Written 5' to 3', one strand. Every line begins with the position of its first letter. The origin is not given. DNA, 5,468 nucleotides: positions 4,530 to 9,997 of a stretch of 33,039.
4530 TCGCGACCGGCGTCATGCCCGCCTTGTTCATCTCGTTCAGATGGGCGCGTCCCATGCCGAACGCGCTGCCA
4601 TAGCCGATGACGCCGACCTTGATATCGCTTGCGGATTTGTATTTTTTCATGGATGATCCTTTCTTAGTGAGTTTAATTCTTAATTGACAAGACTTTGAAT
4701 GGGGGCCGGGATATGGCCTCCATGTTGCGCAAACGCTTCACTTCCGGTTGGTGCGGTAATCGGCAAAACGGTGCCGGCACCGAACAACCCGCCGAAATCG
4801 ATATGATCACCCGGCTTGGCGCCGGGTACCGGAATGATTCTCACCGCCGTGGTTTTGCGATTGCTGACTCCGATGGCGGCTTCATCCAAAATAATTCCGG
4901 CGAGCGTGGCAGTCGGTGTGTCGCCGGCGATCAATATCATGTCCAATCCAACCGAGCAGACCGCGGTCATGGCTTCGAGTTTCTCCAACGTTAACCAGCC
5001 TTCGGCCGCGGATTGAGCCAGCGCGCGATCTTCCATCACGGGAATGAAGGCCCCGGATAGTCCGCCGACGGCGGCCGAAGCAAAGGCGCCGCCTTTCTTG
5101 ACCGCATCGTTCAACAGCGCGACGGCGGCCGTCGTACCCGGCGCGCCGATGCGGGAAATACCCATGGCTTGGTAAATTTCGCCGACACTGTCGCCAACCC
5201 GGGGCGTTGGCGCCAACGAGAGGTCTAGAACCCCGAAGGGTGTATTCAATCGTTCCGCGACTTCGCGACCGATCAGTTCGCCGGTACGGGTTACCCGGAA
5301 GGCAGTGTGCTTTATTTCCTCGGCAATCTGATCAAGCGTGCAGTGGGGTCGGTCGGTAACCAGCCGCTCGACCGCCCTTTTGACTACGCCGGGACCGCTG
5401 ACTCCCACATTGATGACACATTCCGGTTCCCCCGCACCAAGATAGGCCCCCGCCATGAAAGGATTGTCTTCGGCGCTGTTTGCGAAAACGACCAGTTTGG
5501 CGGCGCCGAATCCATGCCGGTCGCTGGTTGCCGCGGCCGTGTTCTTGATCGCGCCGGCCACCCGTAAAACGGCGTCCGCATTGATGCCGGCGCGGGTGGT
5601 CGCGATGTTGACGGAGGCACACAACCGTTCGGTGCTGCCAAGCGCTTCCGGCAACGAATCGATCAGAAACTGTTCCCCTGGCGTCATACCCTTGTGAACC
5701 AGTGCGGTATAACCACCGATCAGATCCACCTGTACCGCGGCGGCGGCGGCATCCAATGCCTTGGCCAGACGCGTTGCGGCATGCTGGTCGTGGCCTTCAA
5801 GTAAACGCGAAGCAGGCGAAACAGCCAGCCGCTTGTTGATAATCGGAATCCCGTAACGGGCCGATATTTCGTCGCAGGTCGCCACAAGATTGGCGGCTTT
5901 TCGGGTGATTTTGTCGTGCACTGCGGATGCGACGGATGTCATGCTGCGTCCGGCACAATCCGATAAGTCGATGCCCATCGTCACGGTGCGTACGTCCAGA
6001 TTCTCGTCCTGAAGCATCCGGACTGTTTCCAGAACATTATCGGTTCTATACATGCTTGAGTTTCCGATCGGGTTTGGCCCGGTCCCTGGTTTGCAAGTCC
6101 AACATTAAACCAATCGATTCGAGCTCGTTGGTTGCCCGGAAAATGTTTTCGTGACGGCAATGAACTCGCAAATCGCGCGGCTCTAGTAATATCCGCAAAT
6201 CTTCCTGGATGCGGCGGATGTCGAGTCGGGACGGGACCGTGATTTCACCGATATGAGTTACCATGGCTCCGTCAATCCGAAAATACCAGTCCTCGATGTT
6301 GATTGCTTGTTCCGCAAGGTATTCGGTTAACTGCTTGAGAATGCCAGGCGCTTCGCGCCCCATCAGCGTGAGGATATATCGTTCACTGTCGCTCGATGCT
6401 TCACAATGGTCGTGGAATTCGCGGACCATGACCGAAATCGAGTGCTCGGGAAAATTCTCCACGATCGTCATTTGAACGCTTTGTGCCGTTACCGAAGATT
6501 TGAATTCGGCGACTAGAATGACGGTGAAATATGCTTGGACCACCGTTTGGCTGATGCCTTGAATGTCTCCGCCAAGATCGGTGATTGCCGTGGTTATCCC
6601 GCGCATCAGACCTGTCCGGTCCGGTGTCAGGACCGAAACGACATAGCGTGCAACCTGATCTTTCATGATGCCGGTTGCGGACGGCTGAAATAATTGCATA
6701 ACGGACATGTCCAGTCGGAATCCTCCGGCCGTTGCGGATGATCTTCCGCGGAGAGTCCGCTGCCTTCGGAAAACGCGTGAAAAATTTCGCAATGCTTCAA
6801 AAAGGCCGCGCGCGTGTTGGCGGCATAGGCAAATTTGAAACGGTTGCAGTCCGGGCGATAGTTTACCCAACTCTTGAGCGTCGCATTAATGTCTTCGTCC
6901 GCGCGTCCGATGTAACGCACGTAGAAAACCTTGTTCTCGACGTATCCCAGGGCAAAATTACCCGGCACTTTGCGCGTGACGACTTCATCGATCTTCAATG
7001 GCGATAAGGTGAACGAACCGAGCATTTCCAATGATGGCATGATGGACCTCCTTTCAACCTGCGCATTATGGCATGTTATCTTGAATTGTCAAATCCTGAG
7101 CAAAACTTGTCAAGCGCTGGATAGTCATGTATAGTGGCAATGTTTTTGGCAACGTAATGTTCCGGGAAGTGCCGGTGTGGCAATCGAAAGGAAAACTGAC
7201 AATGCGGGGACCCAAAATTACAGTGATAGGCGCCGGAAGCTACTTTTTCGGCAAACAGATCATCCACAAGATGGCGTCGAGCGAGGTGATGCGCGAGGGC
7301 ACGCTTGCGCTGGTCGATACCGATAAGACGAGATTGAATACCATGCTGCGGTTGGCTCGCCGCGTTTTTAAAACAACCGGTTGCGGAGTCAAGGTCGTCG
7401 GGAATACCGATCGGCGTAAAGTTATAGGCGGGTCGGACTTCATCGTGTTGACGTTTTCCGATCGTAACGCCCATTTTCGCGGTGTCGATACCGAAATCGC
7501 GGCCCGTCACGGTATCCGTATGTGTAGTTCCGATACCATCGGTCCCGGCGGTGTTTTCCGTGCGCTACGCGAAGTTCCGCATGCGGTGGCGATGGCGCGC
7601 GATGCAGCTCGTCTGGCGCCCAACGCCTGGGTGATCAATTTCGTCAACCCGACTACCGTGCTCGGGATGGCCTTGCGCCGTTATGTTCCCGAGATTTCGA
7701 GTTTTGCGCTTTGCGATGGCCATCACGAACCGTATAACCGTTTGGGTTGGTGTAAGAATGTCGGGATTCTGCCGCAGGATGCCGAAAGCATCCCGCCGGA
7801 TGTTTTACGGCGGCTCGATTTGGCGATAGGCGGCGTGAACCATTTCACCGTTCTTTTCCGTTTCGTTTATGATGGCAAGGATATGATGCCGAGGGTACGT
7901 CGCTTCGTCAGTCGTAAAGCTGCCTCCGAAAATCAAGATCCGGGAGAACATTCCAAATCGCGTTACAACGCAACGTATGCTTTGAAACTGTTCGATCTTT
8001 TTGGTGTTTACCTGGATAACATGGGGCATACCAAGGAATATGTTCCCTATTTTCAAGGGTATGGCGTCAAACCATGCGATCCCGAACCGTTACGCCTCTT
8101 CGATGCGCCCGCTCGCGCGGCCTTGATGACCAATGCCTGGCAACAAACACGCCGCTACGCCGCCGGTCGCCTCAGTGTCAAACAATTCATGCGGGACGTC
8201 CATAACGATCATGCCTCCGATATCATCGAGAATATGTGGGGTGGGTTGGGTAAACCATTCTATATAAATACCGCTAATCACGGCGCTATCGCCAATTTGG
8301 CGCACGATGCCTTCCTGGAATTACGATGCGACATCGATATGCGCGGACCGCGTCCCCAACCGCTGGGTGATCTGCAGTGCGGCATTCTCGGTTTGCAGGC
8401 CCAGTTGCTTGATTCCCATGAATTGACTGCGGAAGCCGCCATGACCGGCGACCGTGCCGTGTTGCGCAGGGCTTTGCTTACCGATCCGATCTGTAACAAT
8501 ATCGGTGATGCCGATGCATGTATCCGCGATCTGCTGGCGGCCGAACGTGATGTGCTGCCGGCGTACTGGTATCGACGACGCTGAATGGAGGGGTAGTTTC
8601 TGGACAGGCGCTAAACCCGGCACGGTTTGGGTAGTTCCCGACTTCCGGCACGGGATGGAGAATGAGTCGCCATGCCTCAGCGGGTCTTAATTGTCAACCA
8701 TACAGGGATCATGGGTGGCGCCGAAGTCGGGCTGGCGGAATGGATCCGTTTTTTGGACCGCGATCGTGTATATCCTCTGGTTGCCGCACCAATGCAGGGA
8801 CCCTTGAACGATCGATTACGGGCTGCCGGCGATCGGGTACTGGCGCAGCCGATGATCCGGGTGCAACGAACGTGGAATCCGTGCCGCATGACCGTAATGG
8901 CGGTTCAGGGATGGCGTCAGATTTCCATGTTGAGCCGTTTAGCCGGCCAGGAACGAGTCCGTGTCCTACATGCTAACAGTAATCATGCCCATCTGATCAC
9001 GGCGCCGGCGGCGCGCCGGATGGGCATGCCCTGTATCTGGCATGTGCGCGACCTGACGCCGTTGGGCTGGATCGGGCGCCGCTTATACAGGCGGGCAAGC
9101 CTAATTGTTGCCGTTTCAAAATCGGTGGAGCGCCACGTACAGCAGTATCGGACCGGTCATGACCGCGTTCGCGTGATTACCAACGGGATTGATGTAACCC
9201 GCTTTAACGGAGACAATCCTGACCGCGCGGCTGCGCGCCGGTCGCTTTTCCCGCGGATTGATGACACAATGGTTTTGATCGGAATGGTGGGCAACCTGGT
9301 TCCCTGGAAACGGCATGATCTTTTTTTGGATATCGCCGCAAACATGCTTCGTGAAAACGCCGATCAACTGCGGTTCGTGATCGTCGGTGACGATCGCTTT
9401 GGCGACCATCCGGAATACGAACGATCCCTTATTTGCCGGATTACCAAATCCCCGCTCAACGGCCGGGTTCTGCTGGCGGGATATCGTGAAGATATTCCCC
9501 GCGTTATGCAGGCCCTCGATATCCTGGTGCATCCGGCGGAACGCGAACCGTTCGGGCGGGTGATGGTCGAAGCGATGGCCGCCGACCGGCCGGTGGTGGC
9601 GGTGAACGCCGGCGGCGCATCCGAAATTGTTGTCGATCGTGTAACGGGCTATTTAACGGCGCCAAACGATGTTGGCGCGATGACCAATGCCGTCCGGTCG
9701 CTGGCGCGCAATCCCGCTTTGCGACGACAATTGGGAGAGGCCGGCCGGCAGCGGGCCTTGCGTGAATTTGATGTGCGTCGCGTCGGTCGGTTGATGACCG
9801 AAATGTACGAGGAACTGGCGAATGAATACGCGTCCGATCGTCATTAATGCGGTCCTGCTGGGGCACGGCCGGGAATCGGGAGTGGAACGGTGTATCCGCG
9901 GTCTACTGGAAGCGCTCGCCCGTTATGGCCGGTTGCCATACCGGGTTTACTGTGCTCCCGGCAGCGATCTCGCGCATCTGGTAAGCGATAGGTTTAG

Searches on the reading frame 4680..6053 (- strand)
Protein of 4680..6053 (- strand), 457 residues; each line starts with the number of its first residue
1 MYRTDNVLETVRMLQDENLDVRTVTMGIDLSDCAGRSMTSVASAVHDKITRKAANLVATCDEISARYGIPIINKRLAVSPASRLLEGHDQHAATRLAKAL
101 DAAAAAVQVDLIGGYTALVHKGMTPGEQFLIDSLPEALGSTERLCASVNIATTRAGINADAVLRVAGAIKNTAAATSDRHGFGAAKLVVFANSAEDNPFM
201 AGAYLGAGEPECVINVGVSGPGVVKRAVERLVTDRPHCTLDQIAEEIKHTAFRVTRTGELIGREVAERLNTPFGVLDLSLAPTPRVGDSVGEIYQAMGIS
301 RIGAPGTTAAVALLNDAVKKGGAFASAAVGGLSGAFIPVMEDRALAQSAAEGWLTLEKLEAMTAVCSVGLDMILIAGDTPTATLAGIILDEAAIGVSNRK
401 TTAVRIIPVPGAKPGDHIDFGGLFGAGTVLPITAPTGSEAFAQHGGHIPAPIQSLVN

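Call 22: search_protein_families(library=pfam, proteins=[window:4680-6053:-], max_evalue=0.001)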
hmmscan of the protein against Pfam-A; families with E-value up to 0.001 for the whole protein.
window:4680-6053:- (457 aa): 1 family
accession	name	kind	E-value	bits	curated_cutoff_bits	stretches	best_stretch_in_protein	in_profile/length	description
PF05167.17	DUF711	-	5e-176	585.9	25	1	12-426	1-412/413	Uncharacterised ACR (DUF711)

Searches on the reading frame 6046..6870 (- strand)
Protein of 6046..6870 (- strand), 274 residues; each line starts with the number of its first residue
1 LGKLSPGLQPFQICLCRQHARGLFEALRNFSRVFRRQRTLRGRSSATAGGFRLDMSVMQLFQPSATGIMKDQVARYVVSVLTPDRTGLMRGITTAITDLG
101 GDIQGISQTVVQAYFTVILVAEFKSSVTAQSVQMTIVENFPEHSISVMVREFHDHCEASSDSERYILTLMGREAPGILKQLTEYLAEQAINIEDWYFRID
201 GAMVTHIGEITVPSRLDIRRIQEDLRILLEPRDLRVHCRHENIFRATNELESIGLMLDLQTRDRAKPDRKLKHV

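Call 22: search_protein_families(library=pfam, proteins=[window:6046-6870:-], max_evalue=0.001)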
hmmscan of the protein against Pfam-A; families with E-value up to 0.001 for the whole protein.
window:6046-6870:- (274 aa): 4 families
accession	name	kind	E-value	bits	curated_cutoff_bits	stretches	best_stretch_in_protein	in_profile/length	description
PF01842.31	ACT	-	1.2e-10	41.3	27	1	76-121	1-50/66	ACT domain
PF13740.12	ACT_6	-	2.3e-10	40.6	23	1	166-238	4-75/76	ACT domain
PF13291.12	ACT_4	-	8.4e-07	30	27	0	78-112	9-43/80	ACT domain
PF22629.2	ACT_AHAS_ss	-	7.2e-05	23.3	27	0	169-200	3-34/67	AHAS small subunit-like ACT domain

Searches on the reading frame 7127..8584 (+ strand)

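Call 22: search_protein_families(library=pfam, proteins=[window:7127-8584:+], max_evalue=0.001)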
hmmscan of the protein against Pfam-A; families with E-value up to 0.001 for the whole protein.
window:7127-8584:+ (485 aa): 2 families
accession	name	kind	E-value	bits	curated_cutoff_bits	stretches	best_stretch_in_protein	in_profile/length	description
PF02056.22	Glyco_hydro_4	-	2.7e-39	135.1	23.2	1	30-199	1-170/183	Family 4 glycosyl hydrolase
PF11975.13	Glyco_hydro_4C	-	2.5e-29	103.2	24.1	1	236-455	3-210/211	Family 4 glycosyl hydrolase C-terminal domain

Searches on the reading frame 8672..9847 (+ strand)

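Call 22: search_protein_families(library=pfam, proteins=[window:8672-9847:+], max_evalue=0.001)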
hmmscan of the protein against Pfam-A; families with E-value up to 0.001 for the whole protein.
window:8672-9847:+ (391 aa): 6 families
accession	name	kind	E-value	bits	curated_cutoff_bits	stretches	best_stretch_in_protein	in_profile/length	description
PF00534.26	Glycos_transf_1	-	1.9e-36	125.6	26.4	1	196-361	11-172/172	Glycosyl transferases group 1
PF13692.12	Glyco_trans_1_4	-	3.3e-30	105.7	27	1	203-347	4-142/142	Glycosyl transferases group 1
PF13439.12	Glyco_transf_4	-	2e-18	67.4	28.5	1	14-177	1-170/170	Glycosyltransferase Family 4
PF13579.12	Glyco_trans_4_4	-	1.2e-10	42.4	29.7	1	15-172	1-158/158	Glycosyl transferase 4-like domain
PF20706.3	GT4-conflict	-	8.1e-08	32.1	26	1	135-332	140-331/385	Family 4 Glycosyltransferase in conflict systems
PF13524.12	Glyco_trans_1_2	-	5.2e-07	30.2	25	1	229-370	12-137/144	Glycosyl transferase-like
